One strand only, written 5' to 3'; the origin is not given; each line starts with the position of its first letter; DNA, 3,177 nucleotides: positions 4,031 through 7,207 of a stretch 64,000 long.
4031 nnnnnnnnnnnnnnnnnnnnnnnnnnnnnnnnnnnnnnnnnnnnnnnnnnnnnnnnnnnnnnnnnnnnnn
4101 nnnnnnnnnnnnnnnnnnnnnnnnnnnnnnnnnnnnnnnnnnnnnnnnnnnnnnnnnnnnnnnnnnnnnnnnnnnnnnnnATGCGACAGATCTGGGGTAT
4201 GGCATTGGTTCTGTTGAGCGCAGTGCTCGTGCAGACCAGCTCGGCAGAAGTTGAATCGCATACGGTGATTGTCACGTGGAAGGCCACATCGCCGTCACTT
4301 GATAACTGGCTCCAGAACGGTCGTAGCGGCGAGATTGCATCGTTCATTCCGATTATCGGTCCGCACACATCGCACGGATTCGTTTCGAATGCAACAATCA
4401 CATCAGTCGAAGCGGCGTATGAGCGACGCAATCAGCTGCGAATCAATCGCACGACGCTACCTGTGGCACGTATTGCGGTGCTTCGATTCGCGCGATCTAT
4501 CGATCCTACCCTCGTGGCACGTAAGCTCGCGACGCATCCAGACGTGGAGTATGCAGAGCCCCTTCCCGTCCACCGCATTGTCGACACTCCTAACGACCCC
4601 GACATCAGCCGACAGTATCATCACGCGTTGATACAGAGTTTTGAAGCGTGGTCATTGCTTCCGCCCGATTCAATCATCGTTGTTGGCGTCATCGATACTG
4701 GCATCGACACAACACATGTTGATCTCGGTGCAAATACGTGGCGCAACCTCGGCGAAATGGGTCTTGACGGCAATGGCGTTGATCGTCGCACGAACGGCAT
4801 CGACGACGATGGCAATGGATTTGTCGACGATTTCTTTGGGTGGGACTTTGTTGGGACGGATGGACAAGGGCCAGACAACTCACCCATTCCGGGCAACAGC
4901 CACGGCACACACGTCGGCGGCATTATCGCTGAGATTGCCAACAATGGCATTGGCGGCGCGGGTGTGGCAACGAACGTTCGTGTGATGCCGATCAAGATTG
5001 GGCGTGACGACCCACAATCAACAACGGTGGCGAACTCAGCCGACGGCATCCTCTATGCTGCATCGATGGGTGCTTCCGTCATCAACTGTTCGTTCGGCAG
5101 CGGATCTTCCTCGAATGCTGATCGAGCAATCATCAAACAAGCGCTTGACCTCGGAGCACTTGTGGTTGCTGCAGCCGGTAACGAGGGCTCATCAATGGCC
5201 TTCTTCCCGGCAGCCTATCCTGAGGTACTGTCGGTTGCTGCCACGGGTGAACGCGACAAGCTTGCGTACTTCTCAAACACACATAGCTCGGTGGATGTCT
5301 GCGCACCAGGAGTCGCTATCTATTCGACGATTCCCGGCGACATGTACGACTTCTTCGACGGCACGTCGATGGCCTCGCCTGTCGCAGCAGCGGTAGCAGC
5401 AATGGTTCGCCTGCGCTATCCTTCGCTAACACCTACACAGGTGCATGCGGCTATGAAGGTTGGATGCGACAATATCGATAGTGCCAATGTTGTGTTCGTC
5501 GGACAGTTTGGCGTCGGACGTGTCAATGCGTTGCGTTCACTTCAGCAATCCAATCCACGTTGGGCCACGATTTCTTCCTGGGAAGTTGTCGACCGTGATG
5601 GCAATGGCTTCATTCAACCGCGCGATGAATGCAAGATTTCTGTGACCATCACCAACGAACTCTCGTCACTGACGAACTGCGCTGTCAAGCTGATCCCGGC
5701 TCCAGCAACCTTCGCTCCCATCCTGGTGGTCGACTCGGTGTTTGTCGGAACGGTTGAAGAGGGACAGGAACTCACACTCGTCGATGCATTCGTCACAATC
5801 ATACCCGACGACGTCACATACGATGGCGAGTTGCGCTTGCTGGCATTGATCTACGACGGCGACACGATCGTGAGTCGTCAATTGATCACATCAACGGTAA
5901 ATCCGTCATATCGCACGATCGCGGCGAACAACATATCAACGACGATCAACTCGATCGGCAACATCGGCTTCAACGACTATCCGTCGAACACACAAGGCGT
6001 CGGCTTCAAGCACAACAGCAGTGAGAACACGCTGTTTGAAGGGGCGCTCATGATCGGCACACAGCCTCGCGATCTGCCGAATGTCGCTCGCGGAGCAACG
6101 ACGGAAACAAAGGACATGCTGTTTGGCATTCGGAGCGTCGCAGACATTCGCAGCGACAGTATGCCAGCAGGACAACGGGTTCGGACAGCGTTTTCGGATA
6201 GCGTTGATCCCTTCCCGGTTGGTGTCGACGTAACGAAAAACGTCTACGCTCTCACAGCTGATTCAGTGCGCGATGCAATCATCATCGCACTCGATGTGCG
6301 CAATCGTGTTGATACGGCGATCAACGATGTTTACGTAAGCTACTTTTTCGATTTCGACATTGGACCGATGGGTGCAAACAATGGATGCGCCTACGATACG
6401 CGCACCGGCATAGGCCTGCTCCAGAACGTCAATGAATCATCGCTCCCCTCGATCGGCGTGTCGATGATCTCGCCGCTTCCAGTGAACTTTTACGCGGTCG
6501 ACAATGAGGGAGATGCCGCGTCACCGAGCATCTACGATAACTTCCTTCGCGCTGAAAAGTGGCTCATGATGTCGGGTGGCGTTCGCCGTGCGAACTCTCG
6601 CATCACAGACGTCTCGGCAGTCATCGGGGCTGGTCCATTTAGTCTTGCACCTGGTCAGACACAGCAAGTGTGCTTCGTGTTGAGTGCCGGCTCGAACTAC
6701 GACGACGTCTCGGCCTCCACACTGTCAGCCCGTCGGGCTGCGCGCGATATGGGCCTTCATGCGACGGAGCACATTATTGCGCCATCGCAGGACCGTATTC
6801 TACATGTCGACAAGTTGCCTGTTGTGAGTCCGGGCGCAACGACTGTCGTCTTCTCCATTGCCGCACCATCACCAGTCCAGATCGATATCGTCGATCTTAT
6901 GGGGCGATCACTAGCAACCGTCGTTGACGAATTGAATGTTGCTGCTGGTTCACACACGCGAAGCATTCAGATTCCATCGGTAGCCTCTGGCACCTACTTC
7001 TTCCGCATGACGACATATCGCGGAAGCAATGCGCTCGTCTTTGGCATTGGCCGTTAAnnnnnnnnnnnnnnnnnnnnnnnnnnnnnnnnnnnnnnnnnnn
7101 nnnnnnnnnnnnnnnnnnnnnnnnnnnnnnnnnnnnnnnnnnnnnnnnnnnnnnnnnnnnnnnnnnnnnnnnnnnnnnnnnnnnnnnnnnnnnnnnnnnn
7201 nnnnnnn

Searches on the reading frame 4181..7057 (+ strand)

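Call 68: search_protein_families(library=pfam, proteins=[window:4181-7057:+], max_evalue=0.0001)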
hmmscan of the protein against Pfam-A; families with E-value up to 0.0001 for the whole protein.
window:4181-7057:+ (958 aa): 1 family
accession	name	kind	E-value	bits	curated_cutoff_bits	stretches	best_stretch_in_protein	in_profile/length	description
PF00082.27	Peptidase_S8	-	4e-49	167.9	21.8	1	166-426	4-270/288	Subtilase family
